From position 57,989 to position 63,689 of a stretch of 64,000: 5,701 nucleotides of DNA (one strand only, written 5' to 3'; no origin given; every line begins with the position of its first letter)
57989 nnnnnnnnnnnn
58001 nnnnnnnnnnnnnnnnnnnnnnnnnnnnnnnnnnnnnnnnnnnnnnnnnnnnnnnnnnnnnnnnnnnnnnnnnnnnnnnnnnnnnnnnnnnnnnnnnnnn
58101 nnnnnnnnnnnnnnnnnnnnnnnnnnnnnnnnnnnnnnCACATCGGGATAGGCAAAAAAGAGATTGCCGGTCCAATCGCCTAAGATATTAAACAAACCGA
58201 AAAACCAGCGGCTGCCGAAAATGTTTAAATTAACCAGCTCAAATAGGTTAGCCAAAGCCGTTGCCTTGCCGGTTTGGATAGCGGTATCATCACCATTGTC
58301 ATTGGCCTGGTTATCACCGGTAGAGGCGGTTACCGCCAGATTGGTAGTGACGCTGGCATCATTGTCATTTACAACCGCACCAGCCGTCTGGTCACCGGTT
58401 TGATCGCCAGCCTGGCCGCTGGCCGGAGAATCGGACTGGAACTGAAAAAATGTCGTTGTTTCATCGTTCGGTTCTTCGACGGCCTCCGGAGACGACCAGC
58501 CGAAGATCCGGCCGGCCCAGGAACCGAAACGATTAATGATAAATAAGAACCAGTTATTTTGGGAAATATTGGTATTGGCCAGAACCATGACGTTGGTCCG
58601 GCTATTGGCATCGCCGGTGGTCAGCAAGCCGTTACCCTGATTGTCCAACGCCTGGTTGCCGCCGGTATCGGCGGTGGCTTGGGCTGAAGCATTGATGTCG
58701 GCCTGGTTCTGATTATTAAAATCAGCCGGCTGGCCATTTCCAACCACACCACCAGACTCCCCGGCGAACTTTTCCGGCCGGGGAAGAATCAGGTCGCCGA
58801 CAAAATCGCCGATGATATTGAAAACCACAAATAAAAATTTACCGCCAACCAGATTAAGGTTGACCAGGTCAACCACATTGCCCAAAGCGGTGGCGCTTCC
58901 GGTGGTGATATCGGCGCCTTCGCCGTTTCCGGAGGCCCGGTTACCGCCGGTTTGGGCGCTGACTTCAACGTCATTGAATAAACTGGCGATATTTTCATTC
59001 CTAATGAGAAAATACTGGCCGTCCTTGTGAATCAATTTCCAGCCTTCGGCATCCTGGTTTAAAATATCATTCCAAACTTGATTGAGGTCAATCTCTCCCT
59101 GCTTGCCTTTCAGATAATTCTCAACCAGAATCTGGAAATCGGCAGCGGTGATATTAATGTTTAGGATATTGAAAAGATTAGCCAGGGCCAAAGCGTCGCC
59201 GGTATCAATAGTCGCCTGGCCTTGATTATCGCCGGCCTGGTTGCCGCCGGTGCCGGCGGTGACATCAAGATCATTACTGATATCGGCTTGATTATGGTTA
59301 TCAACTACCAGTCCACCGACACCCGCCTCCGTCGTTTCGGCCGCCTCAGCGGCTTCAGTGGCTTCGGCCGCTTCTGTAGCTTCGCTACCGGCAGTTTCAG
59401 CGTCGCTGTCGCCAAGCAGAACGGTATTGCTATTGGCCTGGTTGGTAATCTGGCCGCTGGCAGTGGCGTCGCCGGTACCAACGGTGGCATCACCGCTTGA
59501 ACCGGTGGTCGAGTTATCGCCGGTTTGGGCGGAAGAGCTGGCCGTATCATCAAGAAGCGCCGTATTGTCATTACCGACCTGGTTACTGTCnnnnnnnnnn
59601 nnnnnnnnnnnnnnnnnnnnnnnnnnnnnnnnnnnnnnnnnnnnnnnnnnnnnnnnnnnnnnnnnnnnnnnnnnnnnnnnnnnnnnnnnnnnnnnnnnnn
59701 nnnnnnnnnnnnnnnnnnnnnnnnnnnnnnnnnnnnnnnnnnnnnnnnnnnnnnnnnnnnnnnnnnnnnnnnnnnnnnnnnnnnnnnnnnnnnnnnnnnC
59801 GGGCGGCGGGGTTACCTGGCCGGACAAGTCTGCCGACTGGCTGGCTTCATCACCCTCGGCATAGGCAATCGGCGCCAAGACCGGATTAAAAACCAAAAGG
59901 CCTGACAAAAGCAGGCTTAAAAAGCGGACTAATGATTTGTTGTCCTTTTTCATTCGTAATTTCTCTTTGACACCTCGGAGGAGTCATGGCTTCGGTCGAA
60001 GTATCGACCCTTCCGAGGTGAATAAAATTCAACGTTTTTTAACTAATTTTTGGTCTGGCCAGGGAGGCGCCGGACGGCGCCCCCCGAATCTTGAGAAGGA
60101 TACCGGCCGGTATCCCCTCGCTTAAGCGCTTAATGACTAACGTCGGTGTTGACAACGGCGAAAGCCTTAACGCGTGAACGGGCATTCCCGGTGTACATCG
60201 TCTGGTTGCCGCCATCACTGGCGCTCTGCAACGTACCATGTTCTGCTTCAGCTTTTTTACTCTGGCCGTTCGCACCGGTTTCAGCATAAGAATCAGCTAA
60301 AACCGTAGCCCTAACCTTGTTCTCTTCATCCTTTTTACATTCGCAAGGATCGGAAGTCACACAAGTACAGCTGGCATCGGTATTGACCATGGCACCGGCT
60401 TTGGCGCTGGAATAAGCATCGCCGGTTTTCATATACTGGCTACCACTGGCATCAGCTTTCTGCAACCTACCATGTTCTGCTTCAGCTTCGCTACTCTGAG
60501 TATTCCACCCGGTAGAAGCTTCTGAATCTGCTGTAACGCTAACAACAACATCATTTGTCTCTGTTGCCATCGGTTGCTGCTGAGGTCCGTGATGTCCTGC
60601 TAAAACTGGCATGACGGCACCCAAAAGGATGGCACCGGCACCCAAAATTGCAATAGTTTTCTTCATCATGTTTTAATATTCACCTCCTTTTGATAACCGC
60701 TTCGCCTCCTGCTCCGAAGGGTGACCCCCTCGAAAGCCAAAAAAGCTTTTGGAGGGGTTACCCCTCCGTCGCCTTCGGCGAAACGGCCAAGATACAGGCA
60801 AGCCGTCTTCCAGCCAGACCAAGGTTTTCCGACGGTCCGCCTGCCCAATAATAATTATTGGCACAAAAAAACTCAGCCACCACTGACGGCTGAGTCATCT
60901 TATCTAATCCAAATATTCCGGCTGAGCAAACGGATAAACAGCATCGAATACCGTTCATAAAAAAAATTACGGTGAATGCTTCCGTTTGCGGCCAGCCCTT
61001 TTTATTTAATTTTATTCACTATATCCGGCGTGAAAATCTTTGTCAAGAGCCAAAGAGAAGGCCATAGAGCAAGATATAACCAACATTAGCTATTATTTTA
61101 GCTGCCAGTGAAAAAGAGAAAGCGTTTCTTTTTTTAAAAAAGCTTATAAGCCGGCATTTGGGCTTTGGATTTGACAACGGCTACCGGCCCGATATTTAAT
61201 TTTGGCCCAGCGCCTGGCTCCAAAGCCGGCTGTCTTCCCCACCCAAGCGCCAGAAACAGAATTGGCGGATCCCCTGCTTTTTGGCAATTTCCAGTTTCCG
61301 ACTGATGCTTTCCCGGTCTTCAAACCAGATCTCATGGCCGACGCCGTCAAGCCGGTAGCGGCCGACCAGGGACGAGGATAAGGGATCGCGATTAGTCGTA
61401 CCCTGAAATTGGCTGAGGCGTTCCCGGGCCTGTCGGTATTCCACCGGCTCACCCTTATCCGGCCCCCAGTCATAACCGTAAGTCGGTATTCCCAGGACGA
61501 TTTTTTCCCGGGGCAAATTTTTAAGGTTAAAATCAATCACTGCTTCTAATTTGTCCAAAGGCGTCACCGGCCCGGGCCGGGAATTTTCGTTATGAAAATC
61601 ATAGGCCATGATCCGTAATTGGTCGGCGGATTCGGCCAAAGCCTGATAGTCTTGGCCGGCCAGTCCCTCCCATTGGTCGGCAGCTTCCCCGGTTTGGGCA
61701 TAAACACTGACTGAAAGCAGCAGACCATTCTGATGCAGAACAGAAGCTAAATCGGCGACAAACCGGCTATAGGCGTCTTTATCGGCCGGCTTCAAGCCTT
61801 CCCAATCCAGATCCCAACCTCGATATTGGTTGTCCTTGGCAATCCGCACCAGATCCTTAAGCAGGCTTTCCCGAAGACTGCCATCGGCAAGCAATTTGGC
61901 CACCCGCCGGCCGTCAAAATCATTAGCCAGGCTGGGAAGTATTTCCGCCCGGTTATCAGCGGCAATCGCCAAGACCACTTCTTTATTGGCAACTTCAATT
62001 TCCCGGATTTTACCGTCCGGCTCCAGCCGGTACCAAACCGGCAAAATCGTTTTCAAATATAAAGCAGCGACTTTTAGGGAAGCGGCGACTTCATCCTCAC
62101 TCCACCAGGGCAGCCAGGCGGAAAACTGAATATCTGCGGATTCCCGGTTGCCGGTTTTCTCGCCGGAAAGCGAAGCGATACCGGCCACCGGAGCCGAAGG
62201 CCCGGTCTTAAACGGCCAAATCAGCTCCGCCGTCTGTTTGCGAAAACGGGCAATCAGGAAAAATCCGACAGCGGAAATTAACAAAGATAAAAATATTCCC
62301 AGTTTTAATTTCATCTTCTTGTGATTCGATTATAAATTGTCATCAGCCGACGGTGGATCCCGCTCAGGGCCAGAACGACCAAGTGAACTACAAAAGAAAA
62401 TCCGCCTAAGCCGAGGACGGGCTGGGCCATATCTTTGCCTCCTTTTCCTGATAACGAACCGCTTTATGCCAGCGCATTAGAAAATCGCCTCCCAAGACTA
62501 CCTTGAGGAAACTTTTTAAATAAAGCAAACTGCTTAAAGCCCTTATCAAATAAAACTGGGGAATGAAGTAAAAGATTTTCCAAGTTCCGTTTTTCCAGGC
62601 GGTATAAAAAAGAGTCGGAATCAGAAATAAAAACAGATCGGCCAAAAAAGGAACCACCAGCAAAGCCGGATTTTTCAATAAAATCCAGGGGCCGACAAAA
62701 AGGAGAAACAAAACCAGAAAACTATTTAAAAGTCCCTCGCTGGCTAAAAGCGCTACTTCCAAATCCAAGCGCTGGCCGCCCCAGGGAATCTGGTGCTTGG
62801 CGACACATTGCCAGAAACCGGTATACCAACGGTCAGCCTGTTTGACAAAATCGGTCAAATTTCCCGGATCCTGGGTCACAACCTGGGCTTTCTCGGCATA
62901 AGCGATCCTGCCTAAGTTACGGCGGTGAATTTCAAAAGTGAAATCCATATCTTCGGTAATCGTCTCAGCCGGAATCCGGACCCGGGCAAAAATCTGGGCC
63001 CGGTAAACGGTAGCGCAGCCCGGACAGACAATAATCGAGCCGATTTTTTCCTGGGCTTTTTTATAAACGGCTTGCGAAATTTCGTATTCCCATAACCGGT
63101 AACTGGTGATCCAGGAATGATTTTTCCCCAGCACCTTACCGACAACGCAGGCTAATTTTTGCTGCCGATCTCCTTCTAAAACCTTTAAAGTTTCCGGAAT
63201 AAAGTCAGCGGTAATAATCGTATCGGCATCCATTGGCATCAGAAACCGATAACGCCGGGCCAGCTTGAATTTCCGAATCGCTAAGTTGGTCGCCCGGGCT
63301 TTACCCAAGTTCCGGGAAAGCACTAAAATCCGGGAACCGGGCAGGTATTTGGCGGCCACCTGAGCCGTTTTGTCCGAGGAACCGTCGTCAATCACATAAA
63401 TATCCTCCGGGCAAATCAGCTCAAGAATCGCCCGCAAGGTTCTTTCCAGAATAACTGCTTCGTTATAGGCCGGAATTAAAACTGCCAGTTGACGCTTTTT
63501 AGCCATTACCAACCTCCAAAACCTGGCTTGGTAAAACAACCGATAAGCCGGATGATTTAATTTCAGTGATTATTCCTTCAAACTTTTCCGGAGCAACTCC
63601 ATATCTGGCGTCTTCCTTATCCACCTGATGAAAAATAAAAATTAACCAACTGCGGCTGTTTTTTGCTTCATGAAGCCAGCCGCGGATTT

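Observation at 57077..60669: Unclassified ~45-aa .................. repeat shared by a small secreted protein (2 copies) and a 958-aa surface protein (4 or more copies plus DUF11-like domains)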

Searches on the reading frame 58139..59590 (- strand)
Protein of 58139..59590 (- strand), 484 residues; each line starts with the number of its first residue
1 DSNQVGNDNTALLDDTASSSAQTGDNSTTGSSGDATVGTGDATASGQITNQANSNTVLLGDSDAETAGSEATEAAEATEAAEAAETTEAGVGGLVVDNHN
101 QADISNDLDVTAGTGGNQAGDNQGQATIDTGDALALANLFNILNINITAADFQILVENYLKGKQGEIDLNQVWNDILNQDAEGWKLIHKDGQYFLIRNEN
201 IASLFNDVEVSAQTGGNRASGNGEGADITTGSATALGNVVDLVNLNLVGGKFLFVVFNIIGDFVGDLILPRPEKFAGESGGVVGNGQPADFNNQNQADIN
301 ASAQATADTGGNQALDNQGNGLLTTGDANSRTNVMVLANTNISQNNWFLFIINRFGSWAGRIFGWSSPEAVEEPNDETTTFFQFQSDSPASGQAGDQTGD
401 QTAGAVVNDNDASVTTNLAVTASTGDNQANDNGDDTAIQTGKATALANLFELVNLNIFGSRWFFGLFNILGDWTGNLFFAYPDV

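Call 22: predict_structure(alignment_id=A1)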
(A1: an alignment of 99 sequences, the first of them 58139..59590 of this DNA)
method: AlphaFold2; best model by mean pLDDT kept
length: 484 residues; sequences in the alignment: 99
mean_pLDDT: 89.0   pTM: 0.88
mean pLDDT of the five models: 89.0, 88.3, 88.1, 86.8, 85.8
residues with pLDDT >= 90: 368; 70-90: 45; 50-70: 43; < 50: 28
segments of 3 or more residues with pLDDT < 50: 64-89
pLDDT, mean of each block of 10 residues (from residue 1): 78 96 97 97 98 89 47 39 42 86 98 98 98 98 95 95 95 88 58 89 98 98 98 98 95 97 97 77 63 96 98 97 98 97 92 97 95 94 84 58 87 99 98 98 98 95 97 97 72
secondary structure, 60 per line:
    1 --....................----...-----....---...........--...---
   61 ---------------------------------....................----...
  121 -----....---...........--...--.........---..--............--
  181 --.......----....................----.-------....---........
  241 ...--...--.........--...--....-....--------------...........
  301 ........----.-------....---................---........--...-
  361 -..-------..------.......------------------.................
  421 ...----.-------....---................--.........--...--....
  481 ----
elements in order: E3-22 E27-29 E35-38 E42-52 E55-57 E94-113 E118-120 E126-129 E133-143 E146-148 E151-159 H169-178 H183-189 E194-213 E226-229 E233-243 E246-248 E251-259 E262-264 E267-270 H272-275 E290-308 E321-324 E328-343 E347-354 E357-359 E379-385 E404-423 E436-439 E443-458 E461-469 E472-474 E477-480

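Call 29: fold_search(model_id=the predicted structure, library=pdb)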
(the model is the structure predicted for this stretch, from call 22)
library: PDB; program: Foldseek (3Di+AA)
matches with E <= 10: 4; with E <= 0.001: 0
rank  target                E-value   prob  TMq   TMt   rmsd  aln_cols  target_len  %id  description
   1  9nqd_0                7.3e+00  0.00  0.05  0.09  26.1       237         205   10  Structure of Pseudomonas FapC Biofilm-Forming Functional Amyloid (released 2025-06-25)
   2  6myi_A                7.7e+00  0.05  0.06  0.17   9.7        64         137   12  Pleurotus ostreatus OstreolysinA (released 2019-02-13)
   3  2qv3                  7.7e+00  0.00  0.05  0.05  29.4       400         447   10  Crystal Structure of the Helicobacter pylori Vacuolating Toxin p55 Domain (released 2007-10-23)
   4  9u4u_A                8.9e+00  0.01  0.08  0.14  21.1       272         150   10  Structure of the functional amyloid FapC from Pseudomonas sp.UK4 (released 2025-08-06)

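Call 58: fold_search(model_id=the predicted structure, library=viral)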
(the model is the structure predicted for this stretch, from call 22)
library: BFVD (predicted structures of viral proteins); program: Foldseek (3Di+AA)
matches with E <= 10: 24; with E <= 0.001: 0
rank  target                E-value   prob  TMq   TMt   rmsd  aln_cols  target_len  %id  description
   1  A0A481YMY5            9.0e-02  0.07  0.07  0.11  34.9       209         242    9  Lipid membrane protein [Pithovirus LCDPAC01]
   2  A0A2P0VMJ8            1.5e-01  0.01  0.07  0.07  30.4       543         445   11  Uncharacterized protein [Tetraselmis virus 1]
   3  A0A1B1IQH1            1.7e-01  0.02  0.05  0.06  25.0       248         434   10  (no name in the UniProt tables at hand)
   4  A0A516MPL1            2.5e-01  0.01  0.05  0.06  26.1       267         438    7  (no name in the UniProt tables at hand)
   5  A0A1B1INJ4            2.9e-01  0.01  0.05  0.08  26.1       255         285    8  (no name in the UniProt tables at hand)
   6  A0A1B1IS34            3.5e-01  0.01  0.06  0.07  24.4       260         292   10  (no name in the UniProt tables at hand)
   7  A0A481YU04            8.0e-01  0.03  0.08  0.12  32.0       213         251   11  Lipid membrane protein [Marseillevirus LCMAC102]
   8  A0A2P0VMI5            1.0e+00  0.01  0.08  0.06  29.5       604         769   10  Uncharacterized protein [Tetraselmis virus 1]
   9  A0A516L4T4            1.1e+00  0.01  0.06  0.08  25.9       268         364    8  (no name in the UniProt tables at hand)
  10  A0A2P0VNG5            1.6e+00  0.01  0.08  0.05  28.9       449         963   10  Collagen triple helix repeat-containing protein [Tetraselmis virus 1]
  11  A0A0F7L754            2.4e+00  0.01  0.05  0.08  26.7       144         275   14  Phage tail protein [uncultured marine virus]
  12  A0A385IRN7            3.2e+00  0.00  0.04  0.03  27.6       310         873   12  (no name in the UniProt tables at hand)
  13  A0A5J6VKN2            3.8e+00  0.00  0.08  0.05  30.6       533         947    9  Uncharacterized protein [Megaviridae environmental sample]
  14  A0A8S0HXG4            4.1e+00  0.01  0.07  0.13  13.3       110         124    7  (no name in the UniProt tables at hand)
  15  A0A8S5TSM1            4.6e+00  0.00  0.04  0.06  24.7       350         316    6  Putative adhesin [Siphoviridae sp. ctj8j9]
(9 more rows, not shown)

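Call 66: search_solved_structures(query=A1, max_evalue=1)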
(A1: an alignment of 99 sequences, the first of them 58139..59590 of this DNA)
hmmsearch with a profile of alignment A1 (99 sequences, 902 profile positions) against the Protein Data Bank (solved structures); distinct sequences matched with E-value up to 1: 1.
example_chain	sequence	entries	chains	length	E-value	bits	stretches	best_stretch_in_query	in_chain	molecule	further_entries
7dtd_A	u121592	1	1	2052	0.12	13.6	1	8-117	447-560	Sodium channel protein type 1 subunit alpha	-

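Call 82: search_protein_families(library=pfam, proteins=[window:58139-59590:-], max_evalue=1)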
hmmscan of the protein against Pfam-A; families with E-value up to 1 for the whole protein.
window:58139-59590:- (484 aa): 1 family
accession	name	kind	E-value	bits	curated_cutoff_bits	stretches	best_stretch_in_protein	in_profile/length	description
PF03462.23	PCRF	-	0.36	11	24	1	48-121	47-117/194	PCRF domain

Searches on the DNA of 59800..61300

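Call 44: search_rna_families(source=window, start=59800, end=61300, threshold=evalue, max_evalue=1)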
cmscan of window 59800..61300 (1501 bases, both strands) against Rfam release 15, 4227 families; matches with E-value up to 1: 1.
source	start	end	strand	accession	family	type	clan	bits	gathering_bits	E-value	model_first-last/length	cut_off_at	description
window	60864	60920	-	RF01472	rli40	Gene; sRNA;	-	17.8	100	0.1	1-263/263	no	Listeria sRNA rli40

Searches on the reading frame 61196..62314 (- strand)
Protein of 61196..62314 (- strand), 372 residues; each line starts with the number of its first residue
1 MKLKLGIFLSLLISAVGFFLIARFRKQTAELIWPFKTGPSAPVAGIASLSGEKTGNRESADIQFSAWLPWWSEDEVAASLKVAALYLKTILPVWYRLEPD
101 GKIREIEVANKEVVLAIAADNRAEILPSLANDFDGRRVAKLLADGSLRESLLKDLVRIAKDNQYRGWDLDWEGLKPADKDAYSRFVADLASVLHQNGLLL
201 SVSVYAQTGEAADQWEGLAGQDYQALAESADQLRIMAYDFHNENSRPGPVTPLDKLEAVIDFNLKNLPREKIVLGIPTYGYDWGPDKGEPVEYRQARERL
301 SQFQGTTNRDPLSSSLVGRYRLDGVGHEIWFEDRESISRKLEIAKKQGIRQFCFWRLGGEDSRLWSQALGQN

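Call 3: search_protein_families(library=pfam, proteins=[window:61196-62314:-], max_evalue=1)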
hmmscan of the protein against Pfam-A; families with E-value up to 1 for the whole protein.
window:61196-62314:- (372 aa): 4 families
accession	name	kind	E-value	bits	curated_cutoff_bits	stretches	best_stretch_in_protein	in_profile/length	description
PF00704.34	Glyco_hydro_18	-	8e-29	101.7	29.6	1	118-358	60-315/317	Glycosyl hydrolases family 18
PF13200.12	DUF4015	-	0.00078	19.1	27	1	154-248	144-236/313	Putative glycosyl hydrolase domain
PF09701.15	Cas_Cmr5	-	0.15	12.7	21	1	177-214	21-60/119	CRISPR-associated protein (Cas_Cmr5)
PF03644.19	Glyco_hydro_85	-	0.2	11.6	22.2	1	135-205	66-141/302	Glycosyl hydrolase family 85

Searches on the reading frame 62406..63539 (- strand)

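Call 3: search_protein_families(library=pfam, proteins=[window:62406-63539:-], max_evalue=1)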
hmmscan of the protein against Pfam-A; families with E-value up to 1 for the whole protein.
window:62406-63539:- (377 aa): 7 families
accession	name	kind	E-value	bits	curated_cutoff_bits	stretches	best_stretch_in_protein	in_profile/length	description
PF00535.33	Glycos_transf_2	-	3.1e-23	83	23.3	1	20-185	2-165/168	Glycosyl transferase family 2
PF13641.12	Glyco_tranf_2_3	-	1.8e-22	80.9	27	1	18-241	3-230/230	Glycosyltransferase like family 2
PF13632.12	Glyco_trans_2_3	-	1.7e-14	54.6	27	1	103-307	5-189/198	Glycosyl transferase family group 2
PF03142.21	Chitin_synth_2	-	2.9e-09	36.5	27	1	95-182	200-287/527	Chitin synthase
PF13704.12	Glyco_tranf_2_4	-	1.5e-07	32.2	27.5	1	26-113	2-88/98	Glycosyl transferase family 2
PF03552.20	Cellulose_synt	-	0.039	12.9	24.7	1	111-259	340-491/722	Cellulose synthase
PF02887.21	PK_C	-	0.21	12.1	28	1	54-86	24-56/114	Pyruvate kinase, alpha/beta domain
